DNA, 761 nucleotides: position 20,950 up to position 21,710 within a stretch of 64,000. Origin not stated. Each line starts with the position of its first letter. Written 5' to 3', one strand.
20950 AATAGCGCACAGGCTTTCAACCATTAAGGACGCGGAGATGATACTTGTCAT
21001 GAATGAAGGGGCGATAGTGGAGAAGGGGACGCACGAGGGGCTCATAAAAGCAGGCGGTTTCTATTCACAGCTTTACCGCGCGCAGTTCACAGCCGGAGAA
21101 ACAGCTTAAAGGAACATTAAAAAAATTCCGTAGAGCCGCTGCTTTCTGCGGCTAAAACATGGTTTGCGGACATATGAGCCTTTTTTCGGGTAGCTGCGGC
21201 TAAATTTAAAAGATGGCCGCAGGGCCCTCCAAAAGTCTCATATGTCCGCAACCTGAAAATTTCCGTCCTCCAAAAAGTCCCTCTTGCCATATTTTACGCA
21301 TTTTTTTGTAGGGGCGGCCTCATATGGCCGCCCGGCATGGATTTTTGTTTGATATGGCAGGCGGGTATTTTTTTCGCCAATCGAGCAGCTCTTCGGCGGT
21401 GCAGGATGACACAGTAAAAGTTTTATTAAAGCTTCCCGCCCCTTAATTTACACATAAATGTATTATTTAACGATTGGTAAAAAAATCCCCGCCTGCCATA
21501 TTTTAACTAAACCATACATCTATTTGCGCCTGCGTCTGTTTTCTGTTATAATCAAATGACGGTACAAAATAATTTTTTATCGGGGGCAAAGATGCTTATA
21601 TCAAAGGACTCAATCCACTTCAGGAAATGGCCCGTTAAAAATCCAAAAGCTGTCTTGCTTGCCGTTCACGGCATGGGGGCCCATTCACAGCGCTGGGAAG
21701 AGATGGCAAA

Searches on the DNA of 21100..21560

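Call 62: search_rna_families(source=window, start=21100, end=21560, threshold=evalue, max_evalue=1)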
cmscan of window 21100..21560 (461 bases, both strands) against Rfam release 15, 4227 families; matches with E-value up to 1: 3.
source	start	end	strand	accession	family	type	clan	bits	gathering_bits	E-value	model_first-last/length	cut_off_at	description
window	21162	21254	+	RF00814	mir-316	Gene; miRNA;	-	23.3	80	0.022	1-91/91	no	mir-316 microRNA precursor family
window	21160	21255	-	RF04242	mir-5595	Gene; miRNA;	-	21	100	0.15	1-72/72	no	mir-5595 microRNA precursor family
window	21160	21255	+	RF04242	mir-5595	Gene; miRNA;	-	20.3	100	0.22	1-72/72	no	mir-5595 microRNA precursor family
